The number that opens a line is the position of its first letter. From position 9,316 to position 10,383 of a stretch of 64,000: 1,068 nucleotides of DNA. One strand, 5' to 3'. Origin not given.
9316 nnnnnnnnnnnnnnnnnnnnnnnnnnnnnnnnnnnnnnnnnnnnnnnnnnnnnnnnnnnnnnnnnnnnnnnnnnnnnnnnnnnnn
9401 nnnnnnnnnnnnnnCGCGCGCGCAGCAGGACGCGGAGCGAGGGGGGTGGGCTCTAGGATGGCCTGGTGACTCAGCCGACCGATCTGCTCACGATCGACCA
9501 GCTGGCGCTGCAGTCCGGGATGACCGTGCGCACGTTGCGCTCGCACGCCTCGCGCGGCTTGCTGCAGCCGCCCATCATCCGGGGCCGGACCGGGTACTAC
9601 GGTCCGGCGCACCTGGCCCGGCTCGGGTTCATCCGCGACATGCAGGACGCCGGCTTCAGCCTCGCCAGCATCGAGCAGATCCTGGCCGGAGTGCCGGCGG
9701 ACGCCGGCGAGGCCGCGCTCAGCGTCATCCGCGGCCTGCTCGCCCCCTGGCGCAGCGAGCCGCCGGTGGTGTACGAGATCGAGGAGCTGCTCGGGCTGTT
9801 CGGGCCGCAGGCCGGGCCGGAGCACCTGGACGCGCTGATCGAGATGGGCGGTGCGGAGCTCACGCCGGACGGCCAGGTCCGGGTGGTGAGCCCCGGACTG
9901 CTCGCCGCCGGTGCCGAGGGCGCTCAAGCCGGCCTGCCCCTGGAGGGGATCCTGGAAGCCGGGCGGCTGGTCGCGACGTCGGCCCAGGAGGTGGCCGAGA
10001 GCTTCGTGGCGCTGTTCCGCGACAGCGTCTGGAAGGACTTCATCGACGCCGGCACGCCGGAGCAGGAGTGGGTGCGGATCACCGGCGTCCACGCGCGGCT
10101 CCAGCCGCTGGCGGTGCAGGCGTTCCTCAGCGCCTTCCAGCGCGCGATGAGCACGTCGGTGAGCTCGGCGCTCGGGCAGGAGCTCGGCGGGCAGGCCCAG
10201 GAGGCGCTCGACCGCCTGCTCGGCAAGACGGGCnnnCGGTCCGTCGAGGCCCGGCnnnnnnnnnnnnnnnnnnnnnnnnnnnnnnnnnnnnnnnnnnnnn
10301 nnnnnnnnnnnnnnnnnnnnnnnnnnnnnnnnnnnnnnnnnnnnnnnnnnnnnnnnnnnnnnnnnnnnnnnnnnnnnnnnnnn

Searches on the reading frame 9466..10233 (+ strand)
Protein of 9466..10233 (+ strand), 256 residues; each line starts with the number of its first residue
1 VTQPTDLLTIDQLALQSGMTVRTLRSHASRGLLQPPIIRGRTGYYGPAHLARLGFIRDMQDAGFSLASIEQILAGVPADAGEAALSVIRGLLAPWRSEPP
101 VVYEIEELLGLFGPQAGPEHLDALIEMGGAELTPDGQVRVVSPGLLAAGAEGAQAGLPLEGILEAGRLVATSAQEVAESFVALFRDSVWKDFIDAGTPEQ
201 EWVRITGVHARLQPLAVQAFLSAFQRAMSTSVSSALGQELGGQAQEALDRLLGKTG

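Call 12: search_protein_families(library=pfam, proteins=[window:9466-10233:+], max_evalue=0.01)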
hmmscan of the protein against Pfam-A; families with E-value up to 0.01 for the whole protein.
window:9466-10233:+ (256 aa): 3 families
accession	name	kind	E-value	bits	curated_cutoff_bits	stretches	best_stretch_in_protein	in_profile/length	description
PF13411.12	MerR_1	-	4.5e-17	62.4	21.6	1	9-74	2-67/69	MerR HTH family regulatory protein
PF09278.17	MerR-DNA-bind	-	3.4e-06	28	25.4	1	50-85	1-34/65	MerR, DNA binding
PF00376.29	MerR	-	0.00011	22.4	28.2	1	9-44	1-35/38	MerR family regulatory protein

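Call 49: search_solved_structures(query=window:9466-10233:+, max_evalue=0.01)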
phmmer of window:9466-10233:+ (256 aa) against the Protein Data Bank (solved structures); distinct sequences matched with E-value up to 0.01: 8.
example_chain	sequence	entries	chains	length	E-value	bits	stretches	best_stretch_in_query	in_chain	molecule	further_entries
5crl_A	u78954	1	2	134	9.6e-06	28.8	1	6-85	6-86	Mercuric resistance operon regulatory protein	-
8s7g_A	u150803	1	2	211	2.6e-05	27.4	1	96-178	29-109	LexA repressor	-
4ua1_A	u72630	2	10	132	0.00069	22.7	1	10-80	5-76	Regulatory protein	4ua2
4wls_A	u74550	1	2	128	0.0033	20.5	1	10-71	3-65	HTH-type transcriptional regulator CueR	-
6ldi_G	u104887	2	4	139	0.0033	20.5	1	9-70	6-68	HTH-type transcriptional regulator CueR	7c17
1q05_A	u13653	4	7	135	0.0046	20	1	10-70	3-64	Transcriptional regulator cueR | HTH-type transcriptional regulator CueR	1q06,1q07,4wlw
6xh7_G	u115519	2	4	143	0.0051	19.9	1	10-70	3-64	HTH-type transcriptional regulator CueR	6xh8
5gpe_A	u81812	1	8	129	0.0079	19.2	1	9-73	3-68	Transcriptional regulator, MerR-family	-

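Call 50: search_protein_families(library=ncbifam, proteins=[window:9466-10233:+], max_evalue=0.001)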
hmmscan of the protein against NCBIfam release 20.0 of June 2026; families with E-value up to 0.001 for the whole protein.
window:9466-10233:+ (256 aa): 11 families
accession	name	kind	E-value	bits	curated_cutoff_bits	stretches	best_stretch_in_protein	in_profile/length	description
NF033783.1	coreg_MerD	equivalog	2e-07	31.5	170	1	8-91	4-91/121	mercury resistance co-regulator MerD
TIGR02051.1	MerR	equivalog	3.1e-07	30.7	150.85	1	9-74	1-67/124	mercury resistance transcriptional regulator MerR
TIGR02054.1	MerD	equivalog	8.6e-07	29.5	103.65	1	9-86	5-86/120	mercuric resistance transcriptional repressor MerD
TIGR01950.1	SoxR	equivalog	1.9e-06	27.7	116.9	1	8-84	2-78/142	redox-sensitive transcriptional activator SoxR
TIGR02044.1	CueR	equivalog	4.5e-06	26.8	147.4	1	9-74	2-68/127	Cu(I)-responsive transcriptional regulator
NF047375.1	HeatShock_HspR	equivalog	6.1e-06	26.2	105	1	7-73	3-70/92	heat shock protein transcriptional repressor HspR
NF010315.0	PRK13752.1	subfamily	1.1e-05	25.5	261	1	5-73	5-74/144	mercury resistance transcriptional regulator MerR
NF007069.0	PRK09514.1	equivalog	1.3e-05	25.2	143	1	9-74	3-69/141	Zn(2+)-responsive transcriptional regulator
TIGR02043.1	ZntR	equivalog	0.00014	22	167.95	1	8-74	2-69/131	Zn(2+)-responsive transcriptional regulator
TIGR02047.1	CadR-PbrR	equivalog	0.00077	19.5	151.45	0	9-73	2-67/127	Cd(II)/Pb(II)-responsive transcriptional regulator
NF007590.0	PRK10227.1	equivalog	0.00093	19.3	244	0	10-69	3-63/135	Cu(I)-responsive transcriptional regulator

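Call 63: find_homologous_proteins(query=window:9466-10233:+, max_evalue=1e-10)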
Query window:9466-10233:+ (256 aa): 121 proteins with E <= 1e-10 among 8000 candidates; the best 120 are listed.
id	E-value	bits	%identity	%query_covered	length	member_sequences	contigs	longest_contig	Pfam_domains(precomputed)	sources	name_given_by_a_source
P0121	1.9e-155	534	98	100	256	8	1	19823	PF13411.13,PF09278.18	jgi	-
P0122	1.8e-143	495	90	100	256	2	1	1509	PF13411.13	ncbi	-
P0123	2.9e-142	491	89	99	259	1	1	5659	PF13411.13,PF09278.18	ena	-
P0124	5.2e-142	490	89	99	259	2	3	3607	PF13411.13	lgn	-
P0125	2.5e-141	488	88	99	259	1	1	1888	PF13411.13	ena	-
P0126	5.1e-141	487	88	99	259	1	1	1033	PF13411.13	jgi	-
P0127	1.4e-109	384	71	99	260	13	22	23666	PF13411.13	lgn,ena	-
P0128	7.2e-107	375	74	96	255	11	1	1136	PF00376.30,PF13411.13,PF09278.18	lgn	-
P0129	9.1e-105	368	71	100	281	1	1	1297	PF13411.13,PF09278.18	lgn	-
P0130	1.8e-104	367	72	97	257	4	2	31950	PF13411.13,PF09278.18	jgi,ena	-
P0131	1.2e-103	364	100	68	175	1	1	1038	PF13411.13,PF09278.18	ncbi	ncbi:MAG: MerR family transcriptional regulator, partial [Actinomycetes bacterium]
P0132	1.6e-103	364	68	98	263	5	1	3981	PF00376.30,PF13411.13,PF09278.18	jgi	jgi:DNA-binding transcriptional MerR regulator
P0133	2.0e-103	363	71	97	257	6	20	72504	PF13411.13,PF09278.18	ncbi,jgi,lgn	-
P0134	8.4e-103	361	68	98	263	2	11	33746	PF00376.30,PF13411.13,PF09278.18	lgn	-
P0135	9.0e-101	355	65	100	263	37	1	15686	PF13411.13,PF09278.18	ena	-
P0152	2.6e-49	186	42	91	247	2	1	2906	PF00376.30,PF13411.13,PF28507.1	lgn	-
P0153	3.0e-48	183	43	92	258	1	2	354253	PF13411.13,PF28507.1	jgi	jgi:DNA-binding transcriptional MerR regulator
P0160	2.3e-47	180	43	90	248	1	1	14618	PF00376.30,PF13411.13,PF28507.1,PF09278.18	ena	-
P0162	5.7e-47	179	42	93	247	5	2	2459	PF13411.13,PF28507.1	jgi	-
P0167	2.2e-46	177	42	94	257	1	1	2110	PF00376.30,PF13411.13,PF28507.1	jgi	jgi:DNA-binding transcriptional MerR regulator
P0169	4.7e-46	176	41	96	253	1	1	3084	PF13411.13,PF28507.1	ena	-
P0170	4.9e-46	176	42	94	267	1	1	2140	PF13411.13,PF28507.1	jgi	jgi:DNA-binding transcriptional MerR regulator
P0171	5.3e-46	175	42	93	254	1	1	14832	PF13411.13,PF28507.1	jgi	jgi:DNA-binding transcriptional MerR regulator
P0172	6.8e-46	175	42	95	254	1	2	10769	PF13411.13,PF28507.1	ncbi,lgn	-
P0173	7.3e-46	175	43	92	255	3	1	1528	PF13411.13,PF28507.1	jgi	-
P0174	1.1e-45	174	42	92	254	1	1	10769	PF13411.13,PF28507.1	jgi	jgi:DNA-binding transcriptional MerR regulator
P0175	1.2e-45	174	42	94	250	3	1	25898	PF13411.13,PF28507.1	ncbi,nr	ncbi:MAG TPA: MerR family transcriptional regulator [Solirubrobacterales bacterium]|nr:MerR family t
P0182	4.6e-44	169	39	92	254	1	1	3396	PF13411.13,PF28507.1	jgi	jgi:DNA-binding transcriptional MerR regulator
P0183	7.7e-44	168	40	95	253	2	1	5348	PF13411.13,PF28507.1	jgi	jgi:DNA-binding transcriptional MerR regulator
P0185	1.0e-43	168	40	96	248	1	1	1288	PF13411.13,PF28507.1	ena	-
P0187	1.9e-43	167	42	89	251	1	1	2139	PF00376.30,PF13411.13,PF28507.1,PF09278.18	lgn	-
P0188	2.0e-43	167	40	91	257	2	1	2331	PF13411.13,PF28507.1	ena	-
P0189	3.9e-43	166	40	93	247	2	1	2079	PF13411.13,PF28507.1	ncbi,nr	ncbi:MAG TPA: MerR family transcriptional regulator [Solirubrobacteraceae bacterium]|nr:MerR family 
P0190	4.4e-43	166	41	93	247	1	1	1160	PF13411.13,PF28507.1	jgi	jgi:DNA-binding transcriptional MerR regulator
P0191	4.5e-43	166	42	93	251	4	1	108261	PF00376.30,PF13411.13,PF28507.1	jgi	jgi:DNA-binding transcriptional MerR regulator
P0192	5.9e-43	165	41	94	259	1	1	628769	PF13411.13,PF28507.1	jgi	jgi:DNA-binding transcriptional MerR regulator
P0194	3.4e-42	163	41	92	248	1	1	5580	PF13411.13,PF28507.1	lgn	-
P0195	4.6e-42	163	41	93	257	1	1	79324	PF13411.13,PF28507.1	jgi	jgi:DNA-binding transcriptional MerR regulator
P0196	5.1e-42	162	39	93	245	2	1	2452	PF13411.13,PF28507.1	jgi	jgi:DNA-binding transcriptional MerR regulator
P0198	5.6e-42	162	40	94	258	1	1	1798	PF13411.13,PF28507.1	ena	-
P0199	6.0e-42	162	38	90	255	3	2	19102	PF00376.30,PF13411.13,PF28507.1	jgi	jgi:DNA-binding transcriptional MerR regulator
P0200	1.4e-41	161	40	91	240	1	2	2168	PF13411.13,PF28507.1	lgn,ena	-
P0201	2.3e-41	160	40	95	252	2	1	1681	PF13411.13,PF28507.1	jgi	jgi:DNA-binding transcriptional MerR regulator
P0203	5.0e-41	159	39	93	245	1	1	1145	PF13411.13,PF28507.1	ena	-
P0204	6.2e-41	159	40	93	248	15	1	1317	PF00376.30,PF13411.13,PF28507.1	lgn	-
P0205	6.8e-41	159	39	93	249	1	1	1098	PF00376.30,PF13411.13,PF28507.1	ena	-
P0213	2.0e-39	154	37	94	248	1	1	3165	PF00376.30,PF13411.13,PF28507.1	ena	-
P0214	2.1e-39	154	39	91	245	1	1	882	PF13411.13,PF28507.1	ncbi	-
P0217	6.7e-39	152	39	93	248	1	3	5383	PF13411.13,PF28507.1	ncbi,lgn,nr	ncbi:MAG: MerR family transcriptional regulator [Actinomycetota bacterium]|nr:MerR family transcript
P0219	8.1e-39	152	42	91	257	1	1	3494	PF13411.13,PF28507.1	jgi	jgi:DNA-binding transcriptional MerR regulator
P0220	8.5e-39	152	38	93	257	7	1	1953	PF00376.30,PF13411.13,PF28507.1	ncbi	-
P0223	2.6e-38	150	37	94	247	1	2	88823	PF00376.30,PF13411.13,PF28507.1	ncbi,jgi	jgi:DNA-binding transcriptional MerR regulator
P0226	5.1e-38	149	38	93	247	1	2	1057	PF13411.13,PF28507.1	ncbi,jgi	jgi:DNA-binding transcriptional MerR regulator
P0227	9.0e-38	148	40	91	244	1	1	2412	PF13411.13,PF28507.1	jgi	jgi:DNA-binding transcriptional MerR regulator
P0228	3.4e-37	147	39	91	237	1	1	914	PF00376.30,PF13411.13,PF28507.1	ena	-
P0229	4.5e-37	146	40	89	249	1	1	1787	PF13411.13,PF28507.1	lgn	-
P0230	7.8e-37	145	37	91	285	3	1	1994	PF00376.30,PF13411.13,PF28507.1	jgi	jgi:DNA-binding transcriptional MerR regulator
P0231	2.4e-36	144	39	92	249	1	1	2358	PF13411.13,PF28507.1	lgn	-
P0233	2.7e-34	137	35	94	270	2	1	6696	PF00376.30,PF13411.13,PF28507.1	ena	-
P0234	2.8e-34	137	38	92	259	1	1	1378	PF13411.13,PF28507.1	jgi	jgi:DNA-binding transcriptional MerR regulator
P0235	5.8e-29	120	36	91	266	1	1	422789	PF13411.13,PF28507.1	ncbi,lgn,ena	-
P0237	2.8e-22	98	33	75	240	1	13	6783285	PF00376.30,PF13411.13,PF28507.1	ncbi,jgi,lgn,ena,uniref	ncbi:MerR family transcriptional regulator [Variovorax sp. 160MFSha2.1]|uniref:MerR family transcrip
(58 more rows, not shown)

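Call 70: search_protein_families(library=pfam, proteins=[P0192, P0153, P0130], max_evalue=0.01)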
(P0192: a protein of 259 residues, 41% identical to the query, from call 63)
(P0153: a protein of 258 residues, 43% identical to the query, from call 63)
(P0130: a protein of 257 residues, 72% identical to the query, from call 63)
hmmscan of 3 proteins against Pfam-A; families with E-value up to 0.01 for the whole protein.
P0192 (259 aa): 3 families
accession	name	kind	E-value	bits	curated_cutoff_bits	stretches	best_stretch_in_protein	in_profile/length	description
PF13411.12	MerR_1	-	1.8e-19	70.1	21.6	1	8-74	2-68/69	MerR HTH family regulatory protein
PF09278.17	MerR-DNA-bind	-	8.6e-05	23.5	25.4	1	49-95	1-45/65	MerR, DNA binding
PF00376.29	MerR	-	0.00045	20.4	28.2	1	8-35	1-28/38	MerR family regulatory protein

P0153 (258 aa): 5 families
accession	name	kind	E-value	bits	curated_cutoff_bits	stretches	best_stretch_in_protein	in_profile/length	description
PF13411.12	MerR_1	-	7.5e-20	71.3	21.6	1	8-74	2-68/69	MerR HTH family regulatory protein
PF00376.29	MerR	-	4.9e-05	23.5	28.2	1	8-36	1-29/38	MerR family regulatory protein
PF09278.17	MerR-DNA-bind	-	9e-05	23.5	25.4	1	49-88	1-39/65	MerR, DNA binding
PF08281.18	Sigma70_r4_2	-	0.00099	19.1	25.7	0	6-31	26-51/54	Sigma-70, region 4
PF04545.22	Sigma70_r4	-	0.0055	16.6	24.1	0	5-31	19-45/50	Sigma-70, region 4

P0130 (257 aa): 3 families
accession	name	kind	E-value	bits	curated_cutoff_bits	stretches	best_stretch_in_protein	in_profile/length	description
PF13411.12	MerR_1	-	2.8e-18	66.2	21.6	1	1-67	1-67/69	MerR HTH family regulatory protein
PF09278.17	MerR-DNA-bind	-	4.2e-07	30.9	25.4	1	43-90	1-46/65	MerR, DNA binding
PF00376.29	MerR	-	0.00014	22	28.2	1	2-31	1-30/38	MerR family regulatory protein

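Call 71: predict_structure(alignment_id=A2)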
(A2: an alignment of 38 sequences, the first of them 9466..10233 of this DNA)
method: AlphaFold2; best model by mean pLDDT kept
length: 256 residues; sequences in the alignment: 38
mean_pLDDT: 89.9   pTM: 0.71
mean pLDDT of the five models: 89.9, 89.2, 88.3, 86.9, 86.5
residues with pLDDT >= 90: 175; 70-90: 74; 50-70: 6; < 50: 1
segments of 3 or more residues with pLDDT < 50: none
pLDDT, mean of each block of 10 residues (from residue 1): 76 97 96 94 95 93 89 86 85 80 96 93 92 94 92 95 94 93 93 89 88 91 93 88 78 71
secondary structure, 60 per line:
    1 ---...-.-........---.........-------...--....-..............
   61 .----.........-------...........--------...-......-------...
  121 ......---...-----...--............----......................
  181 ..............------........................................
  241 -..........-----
elements in order: H10-17 H21-29 E37-39 E42-45 H47-61 H66-74 H82-92 E101-103 H105-110 H118-126 E130-132 E138-140 H143-154 H159-194 H201-240 H242-251

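Call 73: fold_search(model_id=the predicted structure, library=pdb)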
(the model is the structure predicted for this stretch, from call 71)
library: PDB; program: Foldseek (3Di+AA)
matches with E <= 10: 486; with E <= 0.001: 0
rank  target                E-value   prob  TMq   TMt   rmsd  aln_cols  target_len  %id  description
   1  6jni_A                2.7e-03  1.00  0.26  0.44   9.6       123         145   26  Crystal structure of the transcriptional regulator CadR from P. putida in complex with Zinc(II) and DNA (released 2019-09-25)
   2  2dg6                  3.2e-03  0.98  0.26  0.31  14.0       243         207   19  Crystal structure of the putative transcriptional regulator SCO5550 from Streptomyces coelicolor A3(2) (released 2007-03-13)
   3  6jyw_A                3.7e-03  1.00  0.27  0.47   9.0       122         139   24  Crystal structure of the transcription regulator CadR N81M mutant from P. putida in complex with Cadmium(II) and DNA (released 2020-04-29)
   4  6jni_E                4.0e-03  1.00  0.27  0.48  10.0       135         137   23  Crystal structure of the transcriptional regulator CadR from P. putida in complex with Zinc(II) and DNA (released 2019-09-25)
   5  1r8d_B                5.0e-03  1.00  0.26  0.59   5.8        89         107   27  Crystal Structure of MtaN Bound to DNA (released 2004-08-17)
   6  1r8d_A                5.0e-03  1.00  0.26  0.58   5.9        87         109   29  Crystal Structure of MtaN Bound to DNA (released 2004-08-17)
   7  6jyw_B                5.6e-03  1.00  0.26  0.48   9.0       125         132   25  Crystal structure of the transcription regulator CadR N81M mutant from P. putida in complex with Cadmium(II) and DNA (released 2020-04-29)
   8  3hh0_A                6.7e-03  1.00  0.26  0.49   2.0        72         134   29  Crystal structure of a transcriptional regulator, MerR family from Bacillus cereus (released 2009-05-26)
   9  6jgx_B                7.1e-03  1.00  0.27  0.48   9.6       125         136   23  Crystal structure of the transcriptional regulator CadR from P. putida in complex with Cadmium(II) and DNA (released 2019-09-25)
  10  6jgx_A                7.1e-03  1.00  0.26  0.45   9.2       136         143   24  Crystal structure of the transcriptional regulator CadR from P. putida in complex with Cadmium(II) and DNA (released 2019-09-25)
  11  1y10_C                7.1e-03  0.99  0.37  0.29   7.4       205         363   16  Mycobacterial adenylyl cyclase Rv1264, holoenzyme, inhibited state (released 2005-05-24)
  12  1y10_D                7.5e-03  0.99  0.37  0.30   7.8       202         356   15  Mycobacterial adenylyl cyclase Rv1264, holoenzyme, inhibited state (released 2005-05-24)
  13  6jni_H                8.4e-03  1.00  0.26  0.47  10.3       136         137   23  Crystal structure of the transcriptional regulator CadR from P. putida in complex with Zinc(II) and DNA (released 2019-09-25)
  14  3d71_A                8.9e-03  0.98  0.24  0.22  18.4       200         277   12  Crystal structure of E253Q BMRR bound to 22 base pair promoter site (released 2008-08-26)
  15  2zhg_A                1.0e-02  1.00  0.26  0.53   2.0        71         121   28  Crystal structure of SoxR in complex with DNA (released 2008-03-25)
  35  5c8d_E                2.4e-02  0.92  0.25  0.23  17.6       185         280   19  Crystal structure of full-length Thermus thermophilus CarH bound to adenosylcobalamin (dark state) (released 2015-09-30)
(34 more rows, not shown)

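Call 79: search_solved_structures(query=A2, max_evalue=10)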
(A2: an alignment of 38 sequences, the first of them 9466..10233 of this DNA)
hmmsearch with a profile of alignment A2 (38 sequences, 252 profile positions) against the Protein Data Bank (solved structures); distinct sequences matched with E-value up to 10: 47.
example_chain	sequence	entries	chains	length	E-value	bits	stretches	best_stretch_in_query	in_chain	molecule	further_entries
5crl_A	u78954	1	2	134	1.1e-11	48.2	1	5-98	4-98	Mercuric resistance operon regulatory protein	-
4ua1_A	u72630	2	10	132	1.6e-11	47.6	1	10-82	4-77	Regulatory protein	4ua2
6ldi_G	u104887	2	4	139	3.3e-10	43.3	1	8-95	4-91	HTH-type transcriptional regulator CueR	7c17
4wls_A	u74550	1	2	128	6.8e-10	42.3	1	9-97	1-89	HTH-type transcriptional regulator CueR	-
5gpe_A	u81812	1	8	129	7.7e-10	42.1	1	9-76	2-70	Transcriptional regulator, MerR-family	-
1q05_A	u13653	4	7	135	9.2e-10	41.8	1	9-95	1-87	Transcriptional regulator cueR | HTH-type transcriptional regulator CueR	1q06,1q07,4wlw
2dg6_A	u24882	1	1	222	9.7e-10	41.8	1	11-115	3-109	putative transcriptional regulator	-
6xh7_G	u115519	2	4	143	1.1e-09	41.6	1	9-95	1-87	HTH-type transcriptional regulator CueR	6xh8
6jyw_A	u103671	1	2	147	4.2e-09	39.7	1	9-99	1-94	CadR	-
6jgv_A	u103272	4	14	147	1.8e-08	37.6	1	9-81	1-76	CadR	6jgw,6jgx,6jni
6jgf_A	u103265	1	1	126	2.1e-08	37.4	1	9-76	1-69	CadR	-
1jbg_A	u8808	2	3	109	2e-07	34.2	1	9-94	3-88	transcription activator of multidrug-efflux transporter genes mta | transcription activator MtaN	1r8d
3qao_A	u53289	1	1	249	2.1e-07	34.1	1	7-95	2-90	MerR-like transcriptional regulator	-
7tea_B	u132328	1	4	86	2.1e-06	30.9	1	12-74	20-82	Glutamine synthetase repressor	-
3hh0_A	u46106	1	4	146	2.9e-06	30.4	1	11-117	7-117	Transcriptional regulator, MerR family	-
5ydc_A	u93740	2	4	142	0.1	15.5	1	105-179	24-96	Uncharacterized HTH-type transcriptional regulator Rv1828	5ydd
5c8d_A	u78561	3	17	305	0.5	13.2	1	4-77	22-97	Light-dependent transcriptional regulator CarH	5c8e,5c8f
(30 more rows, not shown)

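Call 84: find_encoding_contigs(protein=P0192, flank=10000, max_places=1)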
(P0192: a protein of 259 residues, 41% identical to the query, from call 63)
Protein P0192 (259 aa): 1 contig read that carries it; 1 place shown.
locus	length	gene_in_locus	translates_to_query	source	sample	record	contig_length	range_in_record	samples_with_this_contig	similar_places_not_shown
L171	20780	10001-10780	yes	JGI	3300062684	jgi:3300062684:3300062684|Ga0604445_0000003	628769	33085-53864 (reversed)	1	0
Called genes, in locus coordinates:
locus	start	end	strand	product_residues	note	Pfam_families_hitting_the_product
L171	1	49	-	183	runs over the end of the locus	-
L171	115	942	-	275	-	PF02548:Pantoate_transf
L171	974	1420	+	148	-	-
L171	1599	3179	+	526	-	PF00083:Sugar_tr, PF07690:MFS_1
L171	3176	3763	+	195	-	PF00440:TetR_N, PF16859:TetR_C_11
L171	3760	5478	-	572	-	PF00795:CN_hydrolase, PF02540:NAD_synthase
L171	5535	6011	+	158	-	PF19853:DUF6328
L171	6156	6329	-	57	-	-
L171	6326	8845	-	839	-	PF00106:adh_short, PF08659:KR (faint), PF13561:adh_short_C2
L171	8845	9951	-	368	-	-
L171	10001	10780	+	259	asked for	PF13411:MerR_1, PF28507:Rv1828_C (faint)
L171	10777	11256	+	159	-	PF04306:DUF456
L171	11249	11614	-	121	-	-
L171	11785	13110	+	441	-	PF03951:Gln-synt_N, PF00120:Gln-synt_C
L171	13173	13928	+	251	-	-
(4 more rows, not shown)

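Call 85: find_encoding_contigs(protein=P0153, flank=10000, max_places=1)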
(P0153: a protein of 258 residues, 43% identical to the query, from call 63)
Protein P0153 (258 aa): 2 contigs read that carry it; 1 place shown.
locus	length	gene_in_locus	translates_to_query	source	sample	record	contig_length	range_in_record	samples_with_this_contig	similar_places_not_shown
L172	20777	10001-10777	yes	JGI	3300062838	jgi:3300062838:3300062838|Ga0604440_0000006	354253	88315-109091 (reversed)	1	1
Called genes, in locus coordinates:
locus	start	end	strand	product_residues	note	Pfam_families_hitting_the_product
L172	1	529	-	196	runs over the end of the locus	-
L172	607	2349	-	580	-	PF00795:CN_hydrolase, PF02540:NAD_synthase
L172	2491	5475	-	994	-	PF00082:Peptidase_S8, PF17957:Big_7, PF13585:CHU_C (faint), PF13860:FlgD_ig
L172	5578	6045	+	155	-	PF19853:DUF6328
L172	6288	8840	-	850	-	PF00106:adh_short, PF01370:Epimerase (weak), PF13561:adh_short_C2, PF08659:KR (weak)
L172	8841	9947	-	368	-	-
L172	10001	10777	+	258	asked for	PF13411:MerR_1, PF28507:Rv1828_C (faint)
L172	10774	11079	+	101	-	PF04306:DUF456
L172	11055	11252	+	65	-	PF04306:DUF456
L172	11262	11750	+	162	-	PF05973:Gp49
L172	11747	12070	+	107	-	PF13744:HTH_37 (weak), PF01381:HTH_3 (weak)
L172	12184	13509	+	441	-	PF03951:Gln-synt_N, PF00120:Gln-synt_C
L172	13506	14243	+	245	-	PF00117:GATase, PF07722:Peptidase_C26 (weak)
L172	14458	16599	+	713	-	PF00004:AAA, PF17862:AAA_lid_3, PF01434:Peptidase_M41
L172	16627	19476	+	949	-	-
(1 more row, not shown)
